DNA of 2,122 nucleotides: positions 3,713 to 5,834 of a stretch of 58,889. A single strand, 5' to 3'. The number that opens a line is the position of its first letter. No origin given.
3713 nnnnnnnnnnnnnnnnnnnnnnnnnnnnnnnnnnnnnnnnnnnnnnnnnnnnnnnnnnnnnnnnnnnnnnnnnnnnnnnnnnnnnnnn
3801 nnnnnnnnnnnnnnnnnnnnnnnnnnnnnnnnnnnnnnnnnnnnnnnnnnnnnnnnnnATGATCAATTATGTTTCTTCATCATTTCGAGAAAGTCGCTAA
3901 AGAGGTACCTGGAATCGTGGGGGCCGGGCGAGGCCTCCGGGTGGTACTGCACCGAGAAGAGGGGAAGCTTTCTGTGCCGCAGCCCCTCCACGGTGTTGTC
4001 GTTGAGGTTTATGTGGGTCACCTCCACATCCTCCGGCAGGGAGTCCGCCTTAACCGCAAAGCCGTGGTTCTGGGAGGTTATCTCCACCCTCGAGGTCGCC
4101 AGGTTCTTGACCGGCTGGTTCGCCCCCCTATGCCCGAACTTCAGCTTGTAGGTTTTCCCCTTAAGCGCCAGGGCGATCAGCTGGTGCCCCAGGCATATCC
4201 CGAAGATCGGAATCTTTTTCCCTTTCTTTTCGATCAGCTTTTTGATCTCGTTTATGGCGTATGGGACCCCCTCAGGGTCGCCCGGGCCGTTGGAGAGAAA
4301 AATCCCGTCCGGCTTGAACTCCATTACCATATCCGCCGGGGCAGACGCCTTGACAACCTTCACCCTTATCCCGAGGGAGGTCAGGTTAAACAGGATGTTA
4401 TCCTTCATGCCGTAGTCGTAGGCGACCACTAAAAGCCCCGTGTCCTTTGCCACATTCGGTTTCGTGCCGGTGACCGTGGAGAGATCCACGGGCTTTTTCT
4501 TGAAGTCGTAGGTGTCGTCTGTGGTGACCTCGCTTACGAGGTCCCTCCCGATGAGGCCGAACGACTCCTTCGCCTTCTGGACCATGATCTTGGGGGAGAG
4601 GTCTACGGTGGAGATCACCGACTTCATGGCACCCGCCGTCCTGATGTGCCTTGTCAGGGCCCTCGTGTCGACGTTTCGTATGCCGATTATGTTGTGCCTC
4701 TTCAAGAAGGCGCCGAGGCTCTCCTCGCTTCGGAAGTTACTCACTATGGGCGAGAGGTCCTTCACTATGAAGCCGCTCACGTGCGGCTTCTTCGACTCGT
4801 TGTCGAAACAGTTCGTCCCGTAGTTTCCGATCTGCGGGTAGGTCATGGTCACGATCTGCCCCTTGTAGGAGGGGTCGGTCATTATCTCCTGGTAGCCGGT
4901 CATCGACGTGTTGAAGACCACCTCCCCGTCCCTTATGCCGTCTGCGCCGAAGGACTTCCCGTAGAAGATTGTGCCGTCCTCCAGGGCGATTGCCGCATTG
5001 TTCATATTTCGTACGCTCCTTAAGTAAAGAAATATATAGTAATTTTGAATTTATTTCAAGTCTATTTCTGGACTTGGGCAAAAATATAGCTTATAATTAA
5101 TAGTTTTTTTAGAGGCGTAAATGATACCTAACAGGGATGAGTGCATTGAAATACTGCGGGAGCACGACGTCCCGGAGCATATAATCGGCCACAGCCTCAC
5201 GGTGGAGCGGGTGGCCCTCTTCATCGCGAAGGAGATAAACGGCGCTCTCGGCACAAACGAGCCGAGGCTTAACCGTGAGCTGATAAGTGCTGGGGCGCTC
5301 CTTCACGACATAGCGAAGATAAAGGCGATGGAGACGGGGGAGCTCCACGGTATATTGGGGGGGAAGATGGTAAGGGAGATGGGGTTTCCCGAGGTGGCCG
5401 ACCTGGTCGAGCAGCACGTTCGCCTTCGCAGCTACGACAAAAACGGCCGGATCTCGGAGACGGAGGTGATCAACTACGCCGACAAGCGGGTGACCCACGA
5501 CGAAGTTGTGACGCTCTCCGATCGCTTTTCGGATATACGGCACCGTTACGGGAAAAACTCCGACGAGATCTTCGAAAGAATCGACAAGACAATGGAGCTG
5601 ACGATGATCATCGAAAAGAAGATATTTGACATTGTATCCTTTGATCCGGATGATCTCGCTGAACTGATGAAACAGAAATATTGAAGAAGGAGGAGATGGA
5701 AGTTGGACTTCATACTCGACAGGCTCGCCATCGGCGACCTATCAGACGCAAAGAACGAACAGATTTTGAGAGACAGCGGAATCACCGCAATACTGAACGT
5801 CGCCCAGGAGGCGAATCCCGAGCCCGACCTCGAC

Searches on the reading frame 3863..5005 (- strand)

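Call 40: search_protein_families(library=pfam, max_evalue=1e-8, proteins=[window:3863-5005:-])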
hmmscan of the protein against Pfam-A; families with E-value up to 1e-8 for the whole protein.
window:3863-5005:- (380 aa): 3 families
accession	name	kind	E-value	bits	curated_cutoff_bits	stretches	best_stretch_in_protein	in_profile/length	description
PF00988.28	CPSase_sm_chain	-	2.7e-54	182.8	27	1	7-131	2-126/126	Carbamoyl-phosphate synthase small chain, CPSase domain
PF00117.34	GATase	-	3.6e-54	183.7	22.8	1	195-374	2-189/190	Glutamine amidotransferase class-I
PF07722.19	Peptidase_C26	-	7.8e-10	39.3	20.5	0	260-287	101-128/219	Peptidase C26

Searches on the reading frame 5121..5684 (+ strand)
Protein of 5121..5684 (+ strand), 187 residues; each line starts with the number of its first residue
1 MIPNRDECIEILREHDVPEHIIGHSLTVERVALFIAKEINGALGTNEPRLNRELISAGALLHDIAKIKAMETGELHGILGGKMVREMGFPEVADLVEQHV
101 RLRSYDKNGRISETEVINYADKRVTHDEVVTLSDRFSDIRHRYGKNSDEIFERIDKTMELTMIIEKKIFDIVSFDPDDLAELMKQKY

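Call 40: search_protein_families(library=pfam, max_evalue=1e-8, proteins=[window:5121-5684:+])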
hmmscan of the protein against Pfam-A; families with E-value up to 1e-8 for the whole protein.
window:5121-5684:+ (187 aa): 1 family
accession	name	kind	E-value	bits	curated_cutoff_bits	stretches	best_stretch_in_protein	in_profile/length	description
PF01966.28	HD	-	2.8e-13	50.6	22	1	22-122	2-112/116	HD domain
